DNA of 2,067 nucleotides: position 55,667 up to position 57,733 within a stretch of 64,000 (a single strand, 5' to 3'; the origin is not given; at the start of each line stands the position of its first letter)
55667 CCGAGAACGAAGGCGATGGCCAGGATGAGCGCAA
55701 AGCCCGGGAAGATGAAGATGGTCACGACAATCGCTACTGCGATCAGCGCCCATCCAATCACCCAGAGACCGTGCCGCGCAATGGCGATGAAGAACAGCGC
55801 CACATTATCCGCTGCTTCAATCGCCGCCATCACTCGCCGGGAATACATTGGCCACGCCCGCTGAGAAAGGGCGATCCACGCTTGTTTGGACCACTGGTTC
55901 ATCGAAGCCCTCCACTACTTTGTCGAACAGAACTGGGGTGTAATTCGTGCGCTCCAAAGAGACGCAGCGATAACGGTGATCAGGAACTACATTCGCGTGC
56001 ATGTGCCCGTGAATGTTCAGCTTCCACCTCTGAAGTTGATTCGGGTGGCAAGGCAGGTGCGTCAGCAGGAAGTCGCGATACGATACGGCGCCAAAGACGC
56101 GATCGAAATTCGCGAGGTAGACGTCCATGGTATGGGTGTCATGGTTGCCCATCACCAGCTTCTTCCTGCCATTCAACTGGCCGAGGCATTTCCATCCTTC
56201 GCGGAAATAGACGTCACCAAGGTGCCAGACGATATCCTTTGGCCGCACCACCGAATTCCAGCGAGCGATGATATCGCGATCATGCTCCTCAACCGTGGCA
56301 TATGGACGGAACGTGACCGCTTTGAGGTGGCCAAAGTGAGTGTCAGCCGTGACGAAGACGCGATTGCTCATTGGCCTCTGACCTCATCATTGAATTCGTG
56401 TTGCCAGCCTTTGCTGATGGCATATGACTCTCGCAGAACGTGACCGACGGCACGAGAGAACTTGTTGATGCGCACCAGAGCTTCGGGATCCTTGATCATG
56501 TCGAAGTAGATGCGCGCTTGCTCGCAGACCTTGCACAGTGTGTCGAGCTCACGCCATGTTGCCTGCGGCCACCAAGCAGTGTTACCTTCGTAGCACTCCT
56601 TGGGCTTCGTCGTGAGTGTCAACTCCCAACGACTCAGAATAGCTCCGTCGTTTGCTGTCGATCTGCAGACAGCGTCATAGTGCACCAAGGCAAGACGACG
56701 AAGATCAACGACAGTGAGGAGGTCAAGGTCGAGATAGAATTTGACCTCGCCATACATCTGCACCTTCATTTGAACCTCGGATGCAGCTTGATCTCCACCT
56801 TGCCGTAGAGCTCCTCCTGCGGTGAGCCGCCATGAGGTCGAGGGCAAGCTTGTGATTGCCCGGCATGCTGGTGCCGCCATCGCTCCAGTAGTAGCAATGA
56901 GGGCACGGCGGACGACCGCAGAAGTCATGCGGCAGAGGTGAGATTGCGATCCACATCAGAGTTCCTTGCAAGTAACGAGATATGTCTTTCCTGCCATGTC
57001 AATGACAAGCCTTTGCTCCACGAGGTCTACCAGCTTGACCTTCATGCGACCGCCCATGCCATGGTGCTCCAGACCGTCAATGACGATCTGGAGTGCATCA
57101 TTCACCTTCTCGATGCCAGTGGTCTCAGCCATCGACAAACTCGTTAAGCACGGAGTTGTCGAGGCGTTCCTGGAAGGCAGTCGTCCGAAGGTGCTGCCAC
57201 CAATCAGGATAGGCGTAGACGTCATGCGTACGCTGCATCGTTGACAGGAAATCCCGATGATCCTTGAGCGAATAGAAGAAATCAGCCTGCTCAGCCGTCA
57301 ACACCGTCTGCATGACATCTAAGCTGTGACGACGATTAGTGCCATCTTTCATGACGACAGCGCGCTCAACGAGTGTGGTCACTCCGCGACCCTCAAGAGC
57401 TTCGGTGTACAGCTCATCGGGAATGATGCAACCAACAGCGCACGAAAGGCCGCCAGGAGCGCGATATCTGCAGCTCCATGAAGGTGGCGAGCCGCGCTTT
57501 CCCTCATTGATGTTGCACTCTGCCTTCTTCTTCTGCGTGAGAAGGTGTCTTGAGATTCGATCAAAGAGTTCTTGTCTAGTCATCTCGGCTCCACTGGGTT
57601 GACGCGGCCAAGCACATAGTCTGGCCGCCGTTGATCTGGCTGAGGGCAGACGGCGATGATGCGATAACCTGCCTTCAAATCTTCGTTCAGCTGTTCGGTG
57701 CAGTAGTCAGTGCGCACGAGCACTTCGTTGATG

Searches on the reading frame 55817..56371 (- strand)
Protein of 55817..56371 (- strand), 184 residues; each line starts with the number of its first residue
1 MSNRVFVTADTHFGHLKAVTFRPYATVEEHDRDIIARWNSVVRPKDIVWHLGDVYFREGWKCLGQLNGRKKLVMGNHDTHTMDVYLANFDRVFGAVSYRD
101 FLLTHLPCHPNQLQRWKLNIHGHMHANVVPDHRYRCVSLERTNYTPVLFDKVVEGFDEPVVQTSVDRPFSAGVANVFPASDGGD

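Call 14: search_protein_families(library=pfam, proteins=[window:55817-56371:-], max_evalue=0.01)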
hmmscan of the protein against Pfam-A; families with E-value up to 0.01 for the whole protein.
window:55817-56371:- (184 aa): 2 families
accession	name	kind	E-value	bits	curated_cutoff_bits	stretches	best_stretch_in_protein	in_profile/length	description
PF12850.12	Metallophos_2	-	1.6e-05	25.4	27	1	5-132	3-124/154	Calcineurin-like phosphoesterase superfamily domain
PF00149.33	Metallophos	-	0.00034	21.6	21.5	1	4-94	2-98/191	Calcineurin-like phosphoesterase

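Call 16: search_protein_families(library=phrogs, proteins=[window:55817-56371:-], max_evalue=0.001)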
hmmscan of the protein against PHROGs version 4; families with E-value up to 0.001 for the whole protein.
window:55817-56371:- (184 aa): 2 families
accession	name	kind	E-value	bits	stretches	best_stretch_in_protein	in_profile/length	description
phrog_547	-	other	8.3e-49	166.9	1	1-158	27-201/245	phosphoesterase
phrog_30537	-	unknown function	2.3e-05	25.7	1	22-62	7-46/87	-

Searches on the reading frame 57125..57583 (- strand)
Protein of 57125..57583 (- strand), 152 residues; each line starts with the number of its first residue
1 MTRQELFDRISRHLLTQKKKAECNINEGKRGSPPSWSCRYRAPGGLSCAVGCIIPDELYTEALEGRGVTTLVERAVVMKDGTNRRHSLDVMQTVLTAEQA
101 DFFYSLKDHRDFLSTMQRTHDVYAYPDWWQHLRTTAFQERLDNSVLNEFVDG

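Call 14: search_protein_families(library=pfam, proteins=[window:57125-57583:-], max_evalue=0.01)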
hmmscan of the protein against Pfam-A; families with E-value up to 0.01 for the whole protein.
window:57125-57583:- (152 aa): 0 families

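Call 16: search_protein_families(library=phrogs, proteins=[window:57125-57583:-], max_evalue=0.001)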
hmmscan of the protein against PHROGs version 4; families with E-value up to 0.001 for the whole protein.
window:57125-57583:- (152 aa): 2 families
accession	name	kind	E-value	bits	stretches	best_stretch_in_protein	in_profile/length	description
phrog_17693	-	unknown function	1.4e-16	61.7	1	1-71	12-77/259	-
phrog_31716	-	unknown function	0.00015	22.6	1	35-91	40-97/150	-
